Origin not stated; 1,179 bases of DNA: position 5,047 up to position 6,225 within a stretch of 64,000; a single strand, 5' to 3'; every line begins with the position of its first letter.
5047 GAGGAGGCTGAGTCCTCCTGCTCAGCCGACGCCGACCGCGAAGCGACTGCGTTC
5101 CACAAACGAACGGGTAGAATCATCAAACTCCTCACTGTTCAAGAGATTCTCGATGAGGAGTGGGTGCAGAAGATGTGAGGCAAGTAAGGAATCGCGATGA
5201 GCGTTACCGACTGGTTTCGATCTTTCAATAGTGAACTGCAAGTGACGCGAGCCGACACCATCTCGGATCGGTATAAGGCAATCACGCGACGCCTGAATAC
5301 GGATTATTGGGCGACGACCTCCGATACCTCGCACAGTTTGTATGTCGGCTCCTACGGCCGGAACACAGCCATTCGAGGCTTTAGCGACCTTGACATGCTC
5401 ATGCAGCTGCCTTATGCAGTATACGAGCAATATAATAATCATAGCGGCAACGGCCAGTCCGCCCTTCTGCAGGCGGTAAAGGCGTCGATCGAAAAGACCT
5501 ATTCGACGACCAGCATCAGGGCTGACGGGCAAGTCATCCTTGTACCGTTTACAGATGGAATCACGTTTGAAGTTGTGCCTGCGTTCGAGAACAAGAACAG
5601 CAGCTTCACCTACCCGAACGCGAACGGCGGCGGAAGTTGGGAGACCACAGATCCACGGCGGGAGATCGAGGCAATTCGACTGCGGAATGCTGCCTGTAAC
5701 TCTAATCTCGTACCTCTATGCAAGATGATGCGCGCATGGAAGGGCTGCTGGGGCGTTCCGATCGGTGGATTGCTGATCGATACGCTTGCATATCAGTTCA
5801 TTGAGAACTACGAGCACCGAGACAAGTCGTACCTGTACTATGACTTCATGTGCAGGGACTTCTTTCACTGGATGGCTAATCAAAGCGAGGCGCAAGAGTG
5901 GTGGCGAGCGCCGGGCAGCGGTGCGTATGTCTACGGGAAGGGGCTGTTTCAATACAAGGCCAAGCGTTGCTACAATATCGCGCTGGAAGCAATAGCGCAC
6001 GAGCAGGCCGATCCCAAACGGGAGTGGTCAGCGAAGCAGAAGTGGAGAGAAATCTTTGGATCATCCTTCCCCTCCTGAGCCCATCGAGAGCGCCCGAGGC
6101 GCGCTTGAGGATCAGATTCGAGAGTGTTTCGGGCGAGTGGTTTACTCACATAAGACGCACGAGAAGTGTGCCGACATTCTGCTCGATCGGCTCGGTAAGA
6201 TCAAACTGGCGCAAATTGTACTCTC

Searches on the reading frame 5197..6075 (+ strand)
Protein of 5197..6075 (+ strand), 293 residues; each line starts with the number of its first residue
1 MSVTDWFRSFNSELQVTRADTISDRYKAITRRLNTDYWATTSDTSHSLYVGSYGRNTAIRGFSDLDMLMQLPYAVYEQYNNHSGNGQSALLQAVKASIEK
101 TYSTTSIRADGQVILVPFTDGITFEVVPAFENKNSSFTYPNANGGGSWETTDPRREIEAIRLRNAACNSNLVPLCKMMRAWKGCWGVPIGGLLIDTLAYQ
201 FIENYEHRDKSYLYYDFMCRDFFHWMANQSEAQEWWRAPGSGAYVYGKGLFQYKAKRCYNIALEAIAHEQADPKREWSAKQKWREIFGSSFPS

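Call 4: search_protein_families(library=pfam, proteins=[window:5197-6075:+], max_evalue=1)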
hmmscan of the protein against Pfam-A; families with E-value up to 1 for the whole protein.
window:5197-6075:+ (293 aa): 3 families
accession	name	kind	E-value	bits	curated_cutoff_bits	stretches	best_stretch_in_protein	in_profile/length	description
PF18144.7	SMODS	-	3.8e-54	183.7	26.5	1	1-164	1-164/164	Second Messenger Oligonucleotide or Dinucleotide Synthetase domain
PF01909.29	NTP_transf_2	-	0.035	14.9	21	1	50-77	20-46/93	Nucleotidyltransferase domain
PF12065.13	DUF3545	-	0.61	10.5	25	0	272-286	16-30/58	Protein of unknown function (DUF3545)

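Call 5: search_protein_families(library=padloc, proteins=[window:5197-6075:+], max_evalue=1)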
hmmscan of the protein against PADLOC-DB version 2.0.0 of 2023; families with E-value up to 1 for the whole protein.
window:5197-6075:+ (293 aa): 31 families (the best 25 are shown)
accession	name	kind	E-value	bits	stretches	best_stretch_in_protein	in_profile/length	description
PDLC00786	Cyclase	-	1.5e-141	469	1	1-293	1-293/293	oligonucleotide-cyclase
PDLC00796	Cyclase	-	4.6e-101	337.3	1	1-292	1-285/432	oligonucleotide-cyclase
PDLC00792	Cyclase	-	3.1e-80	267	1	1-236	1-236/236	oligonucleotide-cyclase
PDLC00814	Cyclase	-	1.4e-78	262.2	1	3-292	5-291/295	oligonucleotide-cyclase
PDLC00771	Cyclase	-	1.3e-68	229.3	1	13-246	11-254/271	oligonucleotide-cyclase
PDLC00804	Cyclase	-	6.2e-56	187.8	1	22-207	2-194/256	oligonucleotide-cyclase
PDLC00823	Cyclase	-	4.4e-42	142.7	1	2-293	4-283/285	oligonucleotide-cyclase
PDLC00809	Cyclase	-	3.2e-28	97.2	1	1-292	2-293/295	oligonucleotide-cyclase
PDLC00805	Cyclase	-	3e-25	87.3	1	14-228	38-248/314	oligonucleotide-cyclase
PDLC00776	Cyclase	-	5.7e-21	73.1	1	2-192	4-186/287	oligonucleotide-cyclase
PDLC00802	Cyclase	-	3.9e-19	67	2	101-293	134-330/332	oligonucleotide-cyclase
PDLC00769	Cyclase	-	3.3e-16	57.5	1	1-189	1-183/261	oligonucleotide-cyclase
PDLC00790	Cyclase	-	6.3e-14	50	1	22-210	56-235/310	oligonucleotide-cyclase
PDLC00818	Cyclase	-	1.6e-13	48.9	1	1-292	1-293/322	oligonucleotide-cyclase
PDLC00810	Cyclase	-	2.3e-13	48.3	1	47-212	49-214/335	oligonucleotide-cyclase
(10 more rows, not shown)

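Call 6: search_protein_families(library=ncbifam, proteins=[window:5197-6075:+], max_evalue=1)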
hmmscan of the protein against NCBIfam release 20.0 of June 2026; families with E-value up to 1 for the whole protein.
window:5197-6075:+ (293 aa): 5 families
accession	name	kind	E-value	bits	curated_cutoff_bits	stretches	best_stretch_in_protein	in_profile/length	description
NF041117.1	CBASS_cyclase_b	equivalog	1.5e-34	119.9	200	1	9-288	3-275/275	CBASS oligonucleotide cyclase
NF041116.1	CBASS_cyclase_a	equivalog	4.4e-09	35.9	200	1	14-182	14-186/317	CBASS oligonucleotide cyclase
NF053871.1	DS2_2_antiphage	equivalog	0.00042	19.7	350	1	21-110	19-105/294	anti-phage nucleotidyltransferase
TIGR03671.1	cca_archaeal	equivalog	0.0024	16.7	281.3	1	29-104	26-100/410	CCA tRNA nucleotidyltransferase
NF010482.0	PRK13907.1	equivalog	0.05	13.7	231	1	79-114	39-73/128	ribonuclease H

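Call 16: find_encoding_contigs(protein=window:5197-6075:+, flank=10000, max_places=6)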
Protein window:5197-6075:+ (293 aa): 8 contigs read that carry it; 5 places shown.
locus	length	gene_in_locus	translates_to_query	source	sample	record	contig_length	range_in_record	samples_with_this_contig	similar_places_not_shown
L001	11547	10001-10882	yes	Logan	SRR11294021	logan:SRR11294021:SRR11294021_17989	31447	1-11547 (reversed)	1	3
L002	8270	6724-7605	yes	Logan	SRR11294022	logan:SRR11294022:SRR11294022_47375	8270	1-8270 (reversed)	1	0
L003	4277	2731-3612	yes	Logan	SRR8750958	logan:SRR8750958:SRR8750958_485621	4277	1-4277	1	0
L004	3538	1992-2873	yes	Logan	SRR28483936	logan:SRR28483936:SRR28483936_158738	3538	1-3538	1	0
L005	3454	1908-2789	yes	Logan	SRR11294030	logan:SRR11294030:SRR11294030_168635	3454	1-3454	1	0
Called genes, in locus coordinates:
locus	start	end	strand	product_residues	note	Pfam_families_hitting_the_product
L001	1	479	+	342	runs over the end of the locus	PF00535:Glycos_transf_2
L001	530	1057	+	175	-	PF25087:GMPPB_C (faint), PF00132:Hexapep (weak)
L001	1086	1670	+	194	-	-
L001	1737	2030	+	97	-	-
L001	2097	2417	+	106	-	-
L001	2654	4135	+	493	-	PF04468:PSP1, PF28472:PSP1_3rd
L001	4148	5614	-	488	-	-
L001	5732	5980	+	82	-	PF01106:NifU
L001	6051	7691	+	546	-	PF07969:Amidohydro_3, PF01979:Amidohydro_1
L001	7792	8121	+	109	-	-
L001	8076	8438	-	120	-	-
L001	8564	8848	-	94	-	-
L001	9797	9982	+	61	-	-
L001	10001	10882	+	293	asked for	PF18144:SMODS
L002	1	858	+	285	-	?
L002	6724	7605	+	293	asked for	PF18144:SMODS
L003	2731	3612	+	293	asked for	PF18144:SMODS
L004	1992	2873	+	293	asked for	PF18144:SMODS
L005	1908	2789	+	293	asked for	PF18144:SMODS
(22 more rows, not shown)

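Call 17: find_homologous_proteins(query=window:5197-6075:+, max_evalue=1e-10)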
Query window:5197-6075:+ (293 aa): 6310 proteins with E <= 1e-10 among 6766 candidates; the best 120 are listed.
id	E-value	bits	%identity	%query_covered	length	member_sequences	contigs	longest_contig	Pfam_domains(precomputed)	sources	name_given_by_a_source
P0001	2.7e-202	689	100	100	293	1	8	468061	PF18144.8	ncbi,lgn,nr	ncbi:MAG: hypothetical protein IT430_12600 [Phycisphaerales bacterium]|nr:hypothetical protein [Phyc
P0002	1.0e-172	591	85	100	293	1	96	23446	PF18144.8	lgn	-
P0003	4.5e-162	556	81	100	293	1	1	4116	PF18144.8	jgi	jgi:hypothetical protein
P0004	3.7e-161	553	79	100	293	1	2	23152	PF18144.8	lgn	-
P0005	3.0e-160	550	78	100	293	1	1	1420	PF18144.8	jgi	jgi:hypothetical protein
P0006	3.2e-160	550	80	100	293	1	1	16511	PF18144.8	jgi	jgi:Second Messenger Oligonucleotide or Dinucleotide Synthetase domain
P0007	3.6e-160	550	77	100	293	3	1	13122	PF18144.8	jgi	jgi:hypothetical protein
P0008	5.2e-160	550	79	100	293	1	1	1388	PF18144.8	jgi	jgi:hypothetical protein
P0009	8.7e-160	549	79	100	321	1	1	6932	PF18144.8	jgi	jgi:hypothetical protein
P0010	2.6e-159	547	78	100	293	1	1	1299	PF18144.8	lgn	-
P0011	3.2e-159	547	78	100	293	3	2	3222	PF18144.8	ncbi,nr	ncbi:MAG: nucleotidyltransferase [Acidobacteriota bacterium]|nr:nucleotidyltransferase [Acidobacteri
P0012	3.3e-159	547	78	100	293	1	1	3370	PF18144.8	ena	-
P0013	5.0e-159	546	77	100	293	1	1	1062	PF18144.8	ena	-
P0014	1.2e-158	545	79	100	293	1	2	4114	PF18144.8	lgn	-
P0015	2.9e-158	544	78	100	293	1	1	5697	PF18144.8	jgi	-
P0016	5.2e-158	543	77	100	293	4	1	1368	PF18144.8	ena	-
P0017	5.3e-158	543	77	100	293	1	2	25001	PF18144.8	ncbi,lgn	-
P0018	7.3e-158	543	79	100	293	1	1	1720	PF18144.8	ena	-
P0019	2.3e-157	541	77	100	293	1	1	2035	PF18144.8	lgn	-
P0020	2.3e-157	541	77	100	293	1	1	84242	PF18144.8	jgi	jgi:hypothetical protein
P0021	2.5e-157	541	78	100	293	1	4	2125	PF18144.8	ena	-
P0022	3.0e-157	541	77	100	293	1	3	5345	PF18144.8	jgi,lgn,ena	-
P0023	3.1e-157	541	76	100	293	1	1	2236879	PF18144.8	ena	-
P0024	3.3e-157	540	78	100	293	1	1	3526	PF18144.8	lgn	-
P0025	4.5e-157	540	76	100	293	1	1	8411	PF18144.8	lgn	-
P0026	5.8e-157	540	78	100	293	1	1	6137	PF18144.8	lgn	-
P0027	6.9e-157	539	78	100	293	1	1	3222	PF18144.8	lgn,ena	-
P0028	8.3e-157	539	78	100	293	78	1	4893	PF18144.8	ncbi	-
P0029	1.0e-156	539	77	100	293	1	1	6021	PF18144.8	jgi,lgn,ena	-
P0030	1.2e-156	539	76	100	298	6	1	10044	PF18144.8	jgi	jgi:hypothetical protein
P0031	1.4e-156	538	78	100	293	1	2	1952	PF18144.8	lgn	-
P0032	1.8e-156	538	78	100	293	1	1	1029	PF18144.8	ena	-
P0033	2.6e-156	538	77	100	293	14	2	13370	PF18144.8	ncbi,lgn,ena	-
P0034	3.4e-156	537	78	100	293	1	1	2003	PF18144.8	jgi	-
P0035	3.6e-156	537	78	100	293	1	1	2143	PF18144.8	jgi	jgi:hypothetical protein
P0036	4.5e-156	537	78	100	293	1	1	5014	PF18144.8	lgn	-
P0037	5.3e-156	537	77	100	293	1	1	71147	PF18144.8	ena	-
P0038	5.6e-156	536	77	100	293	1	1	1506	PF18144.8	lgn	-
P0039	6.0e-156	536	77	100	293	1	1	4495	PF18144.8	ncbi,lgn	-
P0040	6.6e-156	536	77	100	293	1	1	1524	PF18144.8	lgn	-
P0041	6.7e-156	536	76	100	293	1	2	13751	PF18144.8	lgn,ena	-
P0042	7.0e-156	536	77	100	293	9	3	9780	PF18144.8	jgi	jgi:hypothetical protein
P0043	7.1e-156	536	77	100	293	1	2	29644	PF18144.8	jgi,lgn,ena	-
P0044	7.2e-156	536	78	100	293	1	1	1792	PF18144.8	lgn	-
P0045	8.0e-156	536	76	100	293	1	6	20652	PF18144.8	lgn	-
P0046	9.3e-156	536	77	100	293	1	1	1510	PF18144.8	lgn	-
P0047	1.0e-155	536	77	100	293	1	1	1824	PF18144.8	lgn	-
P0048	1.1e-155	535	75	100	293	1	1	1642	PF18144.8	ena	-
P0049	1.3e-155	535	77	100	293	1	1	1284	PF18144.8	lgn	-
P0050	1.6e-155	535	76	100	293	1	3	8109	PF18144.8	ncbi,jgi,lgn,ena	jgi:hypothetical protein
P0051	2.0e-155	535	76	100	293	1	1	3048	PF18144.8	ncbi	-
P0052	2.2e-155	535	77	100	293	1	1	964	PF18144.8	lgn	-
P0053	2.2e-155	535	77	100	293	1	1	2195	PF18144.8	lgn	-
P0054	2.4e-155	534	76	100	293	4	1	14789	PF18144.8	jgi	jgi:hypothetical protein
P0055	3.9e-155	534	77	100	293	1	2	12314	PF18144.8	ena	-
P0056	4.2e-155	534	77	100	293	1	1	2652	PF18144.8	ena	-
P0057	4.6e-155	533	77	100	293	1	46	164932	PF18144.8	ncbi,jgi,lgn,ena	jgi:hypothetical protein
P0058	5.0e-155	533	76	100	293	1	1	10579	PF18144.8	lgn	-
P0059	5.5e-155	533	77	100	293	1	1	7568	PF18144.8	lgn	-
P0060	5.6e-155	533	77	100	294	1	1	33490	PF18144.8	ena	-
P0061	5.7e-155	533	77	100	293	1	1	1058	PF18144.8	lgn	-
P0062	6.1e-155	533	77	100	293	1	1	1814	PF18144.8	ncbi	ncbi:MAG: nucleotidyltransferase [Bacillota bacterium]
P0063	6.5e-155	533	77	100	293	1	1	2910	PF18144.8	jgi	-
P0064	6.5e-155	533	77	100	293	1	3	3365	PF18144.8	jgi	-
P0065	6.6e-155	533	77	100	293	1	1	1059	PF18144.8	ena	-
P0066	6.7e-155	533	77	100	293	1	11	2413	PF18144.8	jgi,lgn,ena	-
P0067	8.2e-155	533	76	100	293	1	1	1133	PF18144.8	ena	-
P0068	8.7e-155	533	77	100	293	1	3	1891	PF18144.8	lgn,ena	-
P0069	8.7e-155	533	76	100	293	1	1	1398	PF18144.8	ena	-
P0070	9.5e-155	532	77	100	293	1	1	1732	PF18144.8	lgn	-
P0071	1.0e-154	532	76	100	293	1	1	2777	PF18144.8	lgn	-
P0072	1.0e-154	532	76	100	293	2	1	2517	PF18144.8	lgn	-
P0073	1.1e-154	532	77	100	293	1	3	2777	PF18144.8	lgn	-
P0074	1.1e-154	532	77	100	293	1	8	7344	PF18144.8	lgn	-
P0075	1.2e-154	532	77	100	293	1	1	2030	PF18144.8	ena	-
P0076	1.3e-154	532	77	100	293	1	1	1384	PF18144.8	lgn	-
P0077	1.3e-154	532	77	100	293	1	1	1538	PF18144.8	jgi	-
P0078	1.3e-154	532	77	100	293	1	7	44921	PF18144.8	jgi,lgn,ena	-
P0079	1.3e-154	532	77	100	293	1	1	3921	PF18144.8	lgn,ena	-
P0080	1.4e-154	532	76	100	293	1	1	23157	PF18144.8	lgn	-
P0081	1.4e-154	532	76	100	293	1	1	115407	PF18144.8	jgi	jgi:hypothetical protein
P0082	1.4e-154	532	77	100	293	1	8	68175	PF18144.8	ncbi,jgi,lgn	-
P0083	1.4e-154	532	77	100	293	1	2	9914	PF18144.8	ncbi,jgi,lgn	-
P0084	1.5e-154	532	77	100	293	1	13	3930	PF18144.8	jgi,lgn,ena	jgi:hypothetical protein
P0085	1.6e-154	532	77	100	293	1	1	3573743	PF18144.8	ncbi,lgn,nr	ncbi:hypothetical protein hrd7_11830 [Leptolinea sp. HRD-7]|nr:hypothetical protein hrd7_11830 [Lept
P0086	1.6e-154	532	78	100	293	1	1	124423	PF18144.8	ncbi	-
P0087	1.6e-154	532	77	100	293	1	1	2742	PF18144.8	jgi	jgi:hypothetical protein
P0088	1.7e-154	532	77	100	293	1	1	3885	PF18144.8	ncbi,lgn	-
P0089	1.7e-154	532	77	100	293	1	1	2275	PF18144.8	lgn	-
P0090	1.8e-154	532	77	100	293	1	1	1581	PF18144.8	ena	-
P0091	1.9e-154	531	77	100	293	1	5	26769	PF18144.8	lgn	-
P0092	1.9e-154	531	77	100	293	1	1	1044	PF18144.8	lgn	-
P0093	1.9e-154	531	76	100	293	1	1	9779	PF18144.8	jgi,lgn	jgi:hypothetical protein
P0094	2.1e-154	531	77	100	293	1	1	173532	PF18144.8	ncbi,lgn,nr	ncbi:MAG: nucleotidyltransferase [Anaerolineae bacterium]|nr:nucleotidyltransferase [Anaerolineae ba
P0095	2.2e-154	531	77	100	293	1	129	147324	PF18144.8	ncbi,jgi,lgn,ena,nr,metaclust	ncbi:MAG: nucleotidyltransferase [Anaerolineae bacterium UTCFX2]|jgi:hypothetical protein|nr:MAG: nu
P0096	2.2e-154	531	75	100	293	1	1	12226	PF18144.8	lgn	-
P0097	2.4e-154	531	77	100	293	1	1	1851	PF18144.8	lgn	-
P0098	2.5e-154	531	76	100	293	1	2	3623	PF18144.8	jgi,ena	-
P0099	2.6e-154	531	77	100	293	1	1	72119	PF18144.8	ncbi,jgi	ncbi:MAG: hypothetical protein WC236_01995 [Gallionellaceae bacterium]|jgi:hypothetical protein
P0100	2.6e-154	531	77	100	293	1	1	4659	PF18144.8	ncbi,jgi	jgi:hypothetical protein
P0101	2.7e-154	531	76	100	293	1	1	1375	PF18144.8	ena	-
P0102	2.8e-154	531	77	100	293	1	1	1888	PF18144.8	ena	-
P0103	2.8e-154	531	76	100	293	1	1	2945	PF18144.8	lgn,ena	-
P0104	3.0e-154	531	77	100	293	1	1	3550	PF18144.8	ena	-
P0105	3.1e-154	531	76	100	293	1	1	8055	PF18144.8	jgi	jgi:hypothetical protein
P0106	3.1e-154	531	76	100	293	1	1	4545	PF18144.8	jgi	jgi:hypothetical protein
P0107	3.4e-154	531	76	100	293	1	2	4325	PF18144.8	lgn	-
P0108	3.6e-154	531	77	100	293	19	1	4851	PF18144.8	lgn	-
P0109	3.8e-154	530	76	100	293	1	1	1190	PF18144.8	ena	-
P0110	3.9e-154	530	77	100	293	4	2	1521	PF18144.8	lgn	-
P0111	3.9e-154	530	77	100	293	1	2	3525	PF18144.8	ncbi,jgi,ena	-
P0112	4.0e-154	530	76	100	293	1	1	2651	PF18144.8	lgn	-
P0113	4.0e-154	530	78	100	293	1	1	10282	PF18144.8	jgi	-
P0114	4.1e-154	530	76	100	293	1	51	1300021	PF18144.8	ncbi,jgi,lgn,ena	ncbi:MAG TPA: hypothetical protein VIO61_01505 [Anaerolineaceae bacterium]|jgi:hypothetical protein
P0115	4.5e-154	530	76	100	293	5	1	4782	PF18144.8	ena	-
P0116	4.7e-154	530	76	100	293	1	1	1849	PF18144.8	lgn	-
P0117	4.8e-154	530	77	100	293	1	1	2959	PF18144.8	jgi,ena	-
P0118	4.9e-154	530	76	100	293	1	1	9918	PF18144.8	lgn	-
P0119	5.1e-154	530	76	100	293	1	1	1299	PF18144.8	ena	-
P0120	5.4e-154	530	76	100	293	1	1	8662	PF18144.8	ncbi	ncbi:MAG: hypothetical protein WBI14_06865 [Anaerolineaceae bacterium]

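Call 18: search_solved_structures(query=window:5197-6075:+, max_evalue=0.01, show_alignments=2)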
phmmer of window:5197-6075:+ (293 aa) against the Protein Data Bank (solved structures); distinct sequences matched with E-value up to 0.01: 4.
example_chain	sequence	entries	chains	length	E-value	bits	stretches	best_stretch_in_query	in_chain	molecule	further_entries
9ntn_G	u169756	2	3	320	7.4e-08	35.4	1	48-206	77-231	CdnD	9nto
6p8u_A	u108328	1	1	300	1.3e-07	34.5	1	2-292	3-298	Nucleotidyltransferase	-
6p82_A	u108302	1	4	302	1.4e-07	34.5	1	2-292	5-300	Nucleotidyltransferase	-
6p8j_C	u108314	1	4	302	3.1e-06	30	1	2-292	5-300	Nucleotidyltransferase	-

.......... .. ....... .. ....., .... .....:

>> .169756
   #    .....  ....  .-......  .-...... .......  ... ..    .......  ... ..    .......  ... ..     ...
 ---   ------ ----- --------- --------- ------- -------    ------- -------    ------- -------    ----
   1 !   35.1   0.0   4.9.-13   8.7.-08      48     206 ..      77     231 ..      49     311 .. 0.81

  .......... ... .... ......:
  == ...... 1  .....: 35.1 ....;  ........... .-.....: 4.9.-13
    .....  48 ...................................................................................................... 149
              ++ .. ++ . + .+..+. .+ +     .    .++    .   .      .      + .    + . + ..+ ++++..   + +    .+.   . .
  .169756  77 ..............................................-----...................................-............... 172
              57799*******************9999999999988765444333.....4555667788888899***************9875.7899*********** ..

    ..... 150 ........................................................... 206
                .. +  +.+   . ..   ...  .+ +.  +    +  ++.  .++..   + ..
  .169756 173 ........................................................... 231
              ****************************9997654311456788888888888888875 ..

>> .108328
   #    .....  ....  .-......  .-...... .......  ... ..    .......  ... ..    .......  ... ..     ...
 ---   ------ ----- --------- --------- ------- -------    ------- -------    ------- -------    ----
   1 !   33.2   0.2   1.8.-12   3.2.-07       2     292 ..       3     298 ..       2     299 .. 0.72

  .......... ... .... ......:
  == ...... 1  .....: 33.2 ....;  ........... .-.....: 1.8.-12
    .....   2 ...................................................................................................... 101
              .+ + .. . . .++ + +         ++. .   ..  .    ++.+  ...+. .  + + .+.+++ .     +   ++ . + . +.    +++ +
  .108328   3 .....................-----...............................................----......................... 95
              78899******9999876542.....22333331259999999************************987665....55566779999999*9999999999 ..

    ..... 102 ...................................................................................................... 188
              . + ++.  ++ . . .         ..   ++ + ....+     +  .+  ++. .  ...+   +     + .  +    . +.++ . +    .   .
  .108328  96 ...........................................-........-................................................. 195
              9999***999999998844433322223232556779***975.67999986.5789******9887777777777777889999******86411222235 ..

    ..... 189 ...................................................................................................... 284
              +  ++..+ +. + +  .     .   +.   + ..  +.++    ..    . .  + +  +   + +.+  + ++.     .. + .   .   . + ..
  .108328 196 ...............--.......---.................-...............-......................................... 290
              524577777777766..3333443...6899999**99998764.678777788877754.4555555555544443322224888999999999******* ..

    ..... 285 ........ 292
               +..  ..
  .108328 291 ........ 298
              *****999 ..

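Call 28: find_related_loci(query=window:5197-6075:+, collection=genome_contigs, flank=6000)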
Query window:5197-6075:+ (293 aa) in genome_contigs; peptide patterns used: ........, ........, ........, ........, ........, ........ (x = any residue, [..] = any of these).
128 stretches matched a pattern; 84 encode a relative of the query (tblastn E <= 1e-3); the best 80 are kept; 80 distinct loci.
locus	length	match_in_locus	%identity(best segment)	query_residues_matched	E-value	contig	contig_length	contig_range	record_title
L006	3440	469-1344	77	1-292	1e-165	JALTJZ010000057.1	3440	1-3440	MAG: Chromatiales bacterium isolate S139_maxbin2_scaf2bin.148 S139_NODE_48801_length_3440_cov_80.810746, whole genome sh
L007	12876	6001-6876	76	1-292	6e-158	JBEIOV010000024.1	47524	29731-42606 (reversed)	MAG: Hylemonella sp. isolate Sample-106-S6-bin-26 Sample_106_S6-bin_26-k141_1892428, whole genome shotgun sequence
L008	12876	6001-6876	77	1-292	5e-158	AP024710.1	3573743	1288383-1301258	Leptolinea sp. HRD-7 DNA, complete genome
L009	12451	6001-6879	75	1-293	9e-158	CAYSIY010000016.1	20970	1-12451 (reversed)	MAG TPA_asm: uncultured Limnohabitans sp. isolate SRP220891_co5_2 genome assembly, contig: NODE_1522_length_20970_cov_18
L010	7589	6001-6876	77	1-292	1e-157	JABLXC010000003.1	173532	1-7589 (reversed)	MAG: Anaerolineae bacterium isolate Ch132 contig3, whole genome shotgun sequence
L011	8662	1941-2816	76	1-292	7e-158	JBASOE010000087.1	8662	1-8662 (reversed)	MAG: Anaerolineaceae bacterium isolate MFD12108_ilm_asm_bin33 k127_75688, whole genome shotgun sequence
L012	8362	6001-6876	76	1-292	9e-158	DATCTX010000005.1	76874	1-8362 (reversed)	MAG TPA_asm: Anaerolineaceae bacterium isolate SMAG_U7342 k141_95235, whole genome shotgun sequence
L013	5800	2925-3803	75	1-293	1e-158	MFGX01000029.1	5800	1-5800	MAG: Candidatus Fraserbacteria bacterium RBG_16_55_9 RBG_16_scaffold_18361, whole genome shotgun sequence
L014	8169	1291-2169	75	1-293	1e-156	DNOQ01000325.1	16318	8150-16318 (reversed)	MAG TPA_asm: Bacteroidales bacterium isolate UBA8908 contig_22527, whole genome shotgun sequence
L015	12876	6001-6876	76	1-292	3e-156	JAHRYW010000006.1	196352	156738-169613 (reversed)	MAG: Betaproteobacteria bacterium isolate AG28 NODE_56_length_196352_cov_190.511057, whole genome shotgun sequence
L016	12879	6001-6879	75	1-293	5e-156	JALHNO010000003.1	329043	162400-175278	MAG: Proteobacteria bacterium isolate Bin_66_1 c_000000000169, whole genome shotgun sequence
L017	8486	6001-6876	76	1-292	6e-156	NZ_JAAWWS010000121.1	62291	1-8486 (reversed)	Wenzhouxiangella sp. XN79A 1021, whole genome shotgun sequence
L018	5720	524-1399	75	1-292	3e-157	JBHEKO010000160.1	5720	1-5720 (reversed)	MAG: Candidatus Hydrogenedentales bacterium isolate bin.191 k141_6773508, whole genome shotgun sequence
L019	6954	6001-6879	76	1-293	3e-155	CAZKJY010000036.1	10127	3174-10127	MAG TPA_asm: uncultured Enterobacteriaceae bacterium isolate SRP329387_co1_11 genome assembly, contig: NODE_4001_length_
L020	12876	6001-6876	73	1-292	2e-154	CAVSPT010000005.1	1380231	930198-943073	MAG: Candidatus Aminicenantes bacterium isolate MFD01476.bin.1.151 genome assembly, contig: contig_31001, whole genome s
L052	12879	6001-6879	69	1-293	1e-141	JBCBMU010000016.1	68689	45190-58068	MAG: Pseudomonadota bacterium isolate J06630_2 NODE_16_length_68689_cov_14.783784, whole genome shotgun sequence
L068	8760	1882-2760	66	1-292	1e-129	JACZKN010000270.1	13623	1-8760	MAG: Candidatus Krumholzibacteriia bacterium isolate MAG46 bacteria_3_contig_668688, whole genome shotgun sequence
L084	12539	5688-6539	38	1-292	9e-56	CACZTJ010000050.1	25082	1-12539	MAG: uncultured Prevotellaceae bacterium isolate RUG12938 genome assembly, contig: RUG12938_asm_50, whole genome shotgun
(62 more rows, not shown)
